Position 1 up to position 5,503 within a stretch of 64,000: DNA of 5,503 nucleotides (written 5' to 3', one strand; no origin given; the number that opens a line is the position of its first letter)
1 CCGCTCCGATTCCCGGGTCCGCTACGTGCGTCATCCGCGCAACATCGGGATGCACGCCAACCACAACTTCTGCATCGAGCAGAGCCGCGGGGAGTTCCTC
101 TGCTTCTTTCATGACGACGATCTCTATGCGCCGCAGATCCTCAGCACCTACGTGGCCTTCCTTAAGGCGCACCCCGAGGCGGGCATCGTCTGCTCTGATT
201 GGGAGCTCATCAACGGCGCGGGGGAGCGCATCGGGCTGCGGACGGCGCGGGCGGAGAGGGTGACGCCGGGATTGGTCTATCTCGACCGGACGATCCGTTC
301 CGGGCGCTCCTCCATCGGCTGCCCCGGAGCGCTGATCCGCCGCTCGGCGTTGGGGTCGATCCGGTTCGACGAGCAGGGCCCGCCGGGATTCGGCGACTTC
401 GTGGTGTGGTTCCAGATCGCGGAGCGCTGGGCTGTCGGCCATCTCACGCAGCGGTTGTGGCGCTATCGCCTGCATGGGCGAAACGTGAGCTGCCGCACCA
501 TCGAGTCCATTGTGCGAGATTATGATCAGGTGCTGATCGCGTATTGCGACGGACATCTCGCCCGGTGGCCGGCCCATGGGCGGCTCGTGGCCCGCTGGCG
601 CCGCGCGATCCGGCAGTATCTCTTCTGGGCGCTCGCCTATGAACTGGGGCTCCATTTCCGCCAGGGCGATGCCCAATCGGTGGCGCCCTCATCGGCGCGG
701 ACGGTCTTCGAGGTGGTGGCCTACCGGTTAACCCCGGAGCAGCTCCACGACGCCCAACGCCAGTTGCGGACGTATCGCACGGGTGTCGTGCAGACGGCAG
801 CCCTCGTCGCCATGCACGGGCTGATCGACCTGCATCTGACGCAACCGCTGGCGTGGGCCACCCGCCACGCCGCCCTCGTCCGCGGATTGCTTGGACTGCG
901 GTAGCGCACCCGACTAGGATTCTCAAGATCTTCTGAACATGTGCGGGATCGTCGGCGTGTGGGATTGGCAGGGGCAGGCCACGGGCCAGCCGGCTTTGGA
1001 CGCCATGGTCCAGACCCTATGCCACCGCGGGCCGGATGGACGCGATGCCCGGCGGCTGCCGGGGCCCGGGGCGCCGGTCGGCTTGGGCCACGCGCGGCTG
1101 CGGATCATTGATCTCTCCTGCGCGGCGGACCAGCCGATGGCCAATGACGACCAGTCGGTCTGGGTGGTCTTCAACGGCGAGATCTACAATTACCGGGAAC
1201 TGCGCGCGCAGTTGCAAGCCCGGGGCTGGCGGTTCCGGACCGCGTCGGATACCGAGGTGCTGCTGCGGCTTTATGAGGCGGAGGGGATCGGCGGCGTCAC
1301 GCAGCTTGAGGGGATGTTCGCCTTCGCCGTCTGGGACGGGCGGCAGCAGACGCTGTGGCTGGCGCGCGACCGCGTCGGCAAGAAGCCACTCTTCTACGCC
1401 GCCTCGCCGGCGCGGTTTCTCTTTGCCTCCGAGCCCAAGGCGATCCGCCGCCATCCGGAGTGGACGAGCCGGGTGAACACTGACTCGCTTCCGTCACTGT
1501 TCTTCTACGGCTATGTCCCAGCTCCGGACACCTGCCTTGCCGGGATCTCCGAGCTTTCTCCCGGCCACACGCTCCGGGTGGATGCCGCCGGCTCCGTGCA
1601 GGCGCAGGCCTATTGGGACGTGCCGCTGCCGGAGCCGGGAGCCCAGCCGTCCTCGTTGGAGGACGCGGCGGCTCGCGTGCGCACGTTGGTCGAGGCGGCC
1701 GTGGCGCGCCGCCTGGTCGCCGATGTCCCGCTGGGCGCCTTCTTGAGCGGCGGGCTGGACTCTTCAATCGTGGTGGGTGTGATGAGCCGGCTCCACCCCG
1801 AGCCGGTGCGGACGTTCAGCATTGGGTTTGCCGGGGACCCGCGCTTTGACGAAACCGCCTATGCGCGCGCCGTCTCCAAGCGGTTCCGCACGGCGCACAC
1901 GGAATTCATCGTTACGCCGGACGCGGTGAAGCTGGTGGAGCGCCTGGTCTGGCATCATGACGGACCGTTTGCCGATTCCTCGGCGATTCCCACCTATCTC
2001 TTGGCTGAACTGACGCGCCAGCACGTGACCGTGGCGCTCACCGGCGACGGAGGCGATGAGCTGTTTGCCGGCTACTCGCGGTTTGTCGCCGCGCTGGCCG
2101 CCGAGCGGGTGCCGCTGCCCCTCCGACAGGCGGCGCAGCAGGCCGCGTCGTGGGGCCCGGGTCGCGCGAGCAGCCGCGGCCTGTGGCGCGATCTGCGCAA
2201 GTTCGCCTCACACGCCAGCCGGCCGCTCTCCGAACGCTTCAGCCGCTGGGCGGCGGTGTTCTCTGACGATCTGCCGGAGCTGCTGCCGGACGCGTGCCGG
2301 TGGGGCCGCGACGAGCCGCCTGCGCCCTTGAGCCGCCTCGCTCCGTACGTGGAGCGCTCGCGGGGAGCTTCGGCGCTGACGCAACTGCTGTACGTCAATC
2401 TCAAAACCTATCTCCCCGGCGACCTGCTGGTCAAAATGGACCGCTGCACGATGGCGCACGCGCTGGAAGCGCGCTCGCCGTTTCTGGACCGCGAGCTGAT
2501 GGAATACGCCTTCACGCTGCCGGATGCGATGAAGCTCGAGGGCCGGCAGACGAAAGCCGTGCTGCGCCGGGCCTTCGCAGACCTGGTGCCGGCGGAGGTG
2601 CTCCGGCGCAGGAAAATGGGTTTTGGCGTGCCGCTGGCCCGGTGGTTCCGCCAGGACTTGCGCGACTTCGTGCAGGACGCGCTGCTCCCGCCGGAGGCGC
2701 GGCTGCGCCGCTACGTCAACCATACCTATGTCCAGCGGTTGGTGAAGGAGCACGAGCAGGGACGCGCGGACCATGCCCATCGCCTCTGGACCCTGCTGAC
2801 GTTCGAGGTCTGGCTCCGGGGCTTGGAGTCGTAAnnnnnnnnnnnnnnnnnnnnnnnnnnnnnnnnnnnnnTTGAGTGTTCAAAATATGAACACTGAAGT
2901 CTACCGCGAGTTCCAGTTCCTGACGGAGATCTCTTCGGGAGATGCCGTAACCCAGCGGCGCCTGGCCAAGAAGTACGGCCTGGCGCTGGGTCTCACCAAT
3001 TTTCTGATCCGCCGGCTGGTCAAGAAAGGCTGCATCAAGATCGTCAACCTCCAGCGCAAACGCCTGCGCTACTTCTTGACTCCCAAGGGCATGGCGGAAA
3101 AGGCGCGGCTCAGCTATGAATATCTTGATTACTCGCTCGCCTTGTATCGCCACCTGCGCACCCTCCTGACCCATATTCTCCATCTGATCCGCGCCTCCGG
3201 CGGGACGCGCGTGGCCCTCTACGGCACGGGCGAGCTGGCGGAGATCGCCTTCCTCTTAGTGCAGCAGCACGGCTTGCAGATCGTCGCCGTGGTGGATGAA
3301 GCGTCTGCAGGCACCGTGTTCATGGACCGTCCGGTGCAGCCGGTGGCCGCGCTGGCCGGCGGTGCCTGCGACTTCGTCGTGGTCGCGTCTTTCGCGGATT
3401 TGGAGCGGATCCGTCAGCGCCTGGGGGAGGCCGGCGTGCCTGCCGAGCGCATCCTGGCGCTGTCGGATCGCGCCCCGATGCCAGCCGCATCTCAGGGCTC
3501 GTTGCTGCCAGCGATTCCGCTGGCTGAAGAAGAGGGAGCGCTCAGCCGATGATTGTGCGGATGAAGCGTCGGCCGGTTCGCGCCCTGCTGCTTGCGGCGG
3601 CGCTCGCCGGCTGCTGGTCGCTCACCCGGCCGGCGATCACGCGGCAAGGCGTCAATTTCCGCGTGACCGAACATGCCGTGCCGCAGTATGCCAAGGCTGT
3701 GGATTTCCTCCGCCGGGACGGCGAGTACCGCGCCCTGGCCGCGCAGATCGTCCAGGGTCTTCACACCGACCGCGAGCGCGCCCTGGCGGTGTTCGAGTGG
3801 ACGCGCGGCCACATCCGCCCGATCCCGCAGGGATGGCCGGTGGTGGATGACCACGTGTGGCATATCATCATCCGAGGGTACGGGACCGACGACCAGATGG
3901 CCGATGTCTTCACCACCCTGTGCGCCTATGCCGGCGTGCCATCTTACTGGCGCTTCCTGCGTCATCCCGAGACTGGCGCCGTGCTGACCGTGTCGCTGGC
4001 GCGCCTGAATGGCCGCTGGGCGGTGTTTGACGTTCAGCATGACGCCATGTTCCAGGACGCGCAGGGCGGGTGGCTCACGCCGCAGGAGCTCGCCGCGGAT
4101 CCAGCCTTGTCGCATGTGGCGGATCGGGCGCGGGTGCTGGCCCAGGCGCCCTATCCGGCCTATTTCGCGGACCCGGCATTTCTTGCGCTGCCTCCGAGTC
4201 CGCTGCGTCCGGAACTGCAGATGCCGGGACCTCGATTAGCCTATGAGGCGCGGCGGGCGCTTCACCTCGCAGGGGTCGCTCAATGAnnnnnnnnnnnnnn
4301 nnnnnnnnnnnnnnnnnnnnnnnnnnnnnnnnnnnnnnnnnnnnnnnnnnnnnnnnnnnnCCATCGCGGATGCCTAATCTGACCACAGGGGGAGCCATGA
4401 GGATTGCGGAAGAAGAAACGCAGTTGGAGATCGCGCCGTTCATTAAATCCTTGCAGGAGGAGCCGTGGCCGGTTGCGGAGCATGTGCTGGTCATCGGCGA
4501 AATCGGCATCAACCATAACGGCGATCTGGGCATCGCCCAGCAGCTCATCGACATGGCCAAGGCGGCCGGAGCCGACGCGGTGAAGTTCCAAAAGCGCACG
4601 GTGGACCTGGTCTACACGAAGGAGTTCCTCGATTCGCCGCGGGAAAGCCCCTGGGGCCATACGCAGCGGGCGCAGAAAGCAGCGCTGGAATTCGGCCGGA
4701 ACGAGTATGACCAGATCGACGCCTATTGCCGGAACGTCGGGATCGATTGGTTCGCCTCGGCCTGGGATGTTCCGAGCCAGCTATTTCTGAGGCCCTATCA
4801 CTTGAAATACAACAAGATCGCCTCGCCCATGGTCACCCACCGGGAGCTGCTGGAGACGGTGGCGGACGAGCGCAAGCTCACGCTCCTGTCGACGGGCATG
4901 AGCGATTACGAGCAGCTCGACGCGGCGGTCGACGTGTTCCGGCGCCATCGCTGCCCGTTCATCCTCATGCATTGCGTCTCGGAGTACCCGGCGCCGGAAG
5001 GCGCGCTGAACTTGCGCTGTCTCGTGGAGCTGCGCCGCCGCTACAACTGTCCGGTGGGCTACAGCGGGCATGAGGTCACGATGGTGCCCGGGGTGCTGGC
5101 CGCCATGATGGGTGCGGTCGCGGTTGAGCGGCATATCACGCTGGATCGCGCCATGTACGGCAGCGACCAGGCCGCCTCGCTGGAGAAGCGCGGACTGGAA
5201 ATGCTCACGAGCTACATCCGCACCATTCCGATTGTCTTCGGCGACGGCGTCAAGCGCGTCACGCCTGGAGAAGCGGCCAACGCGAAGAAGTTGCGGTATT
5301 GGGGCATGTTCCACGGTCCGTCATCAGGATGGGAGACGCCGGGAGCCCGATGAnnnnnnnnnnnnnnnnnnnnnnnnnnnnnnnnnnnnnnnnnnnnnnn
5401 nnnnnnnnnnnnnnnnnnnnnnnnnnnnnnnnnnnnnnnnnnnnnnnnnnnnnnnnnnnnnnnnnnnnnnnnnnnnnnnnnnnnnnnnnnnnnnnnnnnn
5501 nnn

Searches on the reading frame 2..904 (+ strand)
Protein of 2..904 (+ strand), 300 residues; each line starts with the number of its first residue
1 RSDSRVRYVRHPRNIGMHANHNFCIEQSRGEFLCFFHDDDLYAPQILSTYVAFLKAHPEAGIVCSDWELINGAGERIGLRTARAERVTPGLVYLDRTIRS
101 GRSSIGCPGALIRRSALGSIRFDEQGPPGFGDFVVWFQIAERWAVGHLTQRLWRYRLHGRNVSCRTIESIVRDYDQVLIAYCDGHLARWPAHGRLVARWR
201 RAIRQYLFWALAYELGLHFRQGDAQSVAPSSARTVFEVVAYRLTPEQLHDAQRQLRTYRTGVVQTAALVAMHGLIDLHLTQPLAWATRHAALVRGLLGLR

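Call 44: search_protein_families(library=pfam, proteins=[window:2-904:+], max_evalue=0.0001)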
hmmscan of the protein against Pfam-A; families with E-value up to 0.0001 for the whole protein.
window:2-904:+ (300 aa): 1 family
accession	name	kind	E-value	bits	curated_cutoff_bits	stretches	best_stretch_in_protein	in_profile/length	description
PF00535.33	Glycos_transf_2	-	3.2e-11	43.9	23.3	1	3-117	52-164/168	Glycosyl transferase family 2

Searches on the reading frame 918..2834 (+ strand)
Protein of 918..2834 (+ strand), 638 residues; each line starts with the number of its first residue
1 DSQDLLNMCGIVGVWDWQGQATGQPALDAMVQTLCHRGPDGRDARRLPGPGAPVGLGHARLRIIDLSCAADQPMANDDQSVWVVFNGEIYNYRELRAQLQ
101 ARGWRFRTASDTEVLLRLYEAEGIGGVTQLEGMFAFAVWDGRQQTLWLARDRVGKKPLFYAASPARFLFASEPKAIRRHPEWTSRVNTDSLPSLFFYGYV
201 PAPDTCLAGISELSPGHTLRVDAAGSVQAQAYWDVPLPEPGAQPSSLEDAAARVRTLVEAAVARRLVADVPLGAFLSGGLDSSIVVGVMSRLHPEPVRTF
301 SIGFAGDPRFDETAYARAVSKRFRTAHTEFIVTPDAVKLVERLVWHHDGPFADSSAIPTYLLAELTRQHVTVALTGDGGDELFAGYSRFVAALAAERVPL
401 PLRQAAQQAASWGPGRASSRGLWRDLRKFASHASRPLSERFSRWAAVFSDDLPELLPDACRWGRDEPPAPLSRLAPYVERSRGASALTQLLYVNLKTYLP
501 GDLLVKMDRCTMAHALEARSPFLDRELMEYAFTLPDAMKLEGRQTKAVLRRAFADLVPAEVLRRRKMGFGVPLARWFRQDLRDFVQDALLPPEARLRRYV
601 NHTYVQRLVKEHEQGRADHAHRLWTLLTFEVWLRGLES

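Call 44: search_protein_families(library=pfam, proteins=[window:918-2834:+], max_evalue=0.0001)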
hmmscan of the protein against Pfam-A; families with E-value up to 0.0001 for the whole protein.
window:918-2834:+ (638 aa): 3 families
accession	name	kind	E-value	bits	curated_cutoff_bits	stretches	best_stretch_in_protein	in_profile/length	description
PF00733.27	Asn_synthase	-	4.3e-111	372.4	21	1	254-634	2-354/354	Asparagine synthase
PF13537.11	GATase_7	-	3.2e-44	150.3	25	1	58-177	1-122/123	Glutamine amidotransferase domain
PF13522.11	GATase_6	-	2.5e-40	137.9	27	1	53-172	11-130/130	Glutamine amidotransferase domain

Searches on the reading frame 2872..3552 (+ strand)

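Call 44: search_protein_families(library=pfam, proteins=[window:2872-3552:+], max_evalue=0.0001)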
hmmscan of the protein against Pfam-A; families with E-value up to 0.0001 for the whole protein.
window:2872-3552:+ (226 aa): 1 family
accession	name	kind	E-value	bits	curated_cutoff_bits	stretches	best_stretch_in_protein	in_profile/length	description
PF13412.12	HTH_24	-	8.9e-05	22.4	21.9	0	26-56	18-48/48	Winged helix-turn-helix DNA-binding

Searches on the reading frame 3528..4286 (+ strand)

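Call 44: search_protein_families(library=pfam, proteins=[window:3528-4286:+], max_evalue=0.0001)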
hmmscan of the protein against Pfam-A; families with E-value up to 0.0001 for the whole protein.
window:3528-4286:+ (252 aa): 1 family
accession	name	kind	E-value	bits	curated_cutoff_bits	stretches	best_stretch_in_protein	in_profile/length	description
PF01841.26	Transglut_core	-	2.5e-06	28.1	23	1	68-141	1-74/108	Transglutaminase-like superfamily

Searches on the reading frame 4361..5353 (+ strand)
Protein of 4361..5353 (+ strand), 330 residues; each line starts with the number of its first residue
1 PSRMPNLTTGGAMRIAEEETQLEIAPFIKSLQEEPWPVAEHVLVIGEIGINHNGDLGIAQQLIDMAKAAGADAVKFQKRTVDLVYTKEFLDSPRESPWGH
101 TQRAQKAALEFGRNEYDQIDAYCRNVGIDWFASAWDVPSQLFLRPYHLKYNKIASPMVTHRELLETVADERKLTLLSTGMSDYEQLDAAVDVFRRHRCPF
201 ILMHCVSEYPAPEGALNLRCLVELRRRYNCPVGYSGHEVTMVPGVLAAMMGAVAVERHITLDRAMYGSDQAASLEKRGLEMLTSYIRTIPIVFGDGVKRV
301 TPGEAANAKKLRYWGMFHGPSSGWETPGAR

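Call 44: search_protein_families(library=pfam, proteins=[window:4361-5353:+], max_evalue=0.0001)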
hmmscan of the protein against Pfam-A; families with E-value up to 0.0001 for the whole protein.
window:4361-5353:+ (330 aa): 1 family
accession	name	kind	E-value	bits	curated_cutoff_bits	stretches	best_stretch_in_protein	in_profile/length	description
PF03102.20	NeuB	-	2.6e-62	210.9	22.1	1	62-298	1-241/241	NeuB family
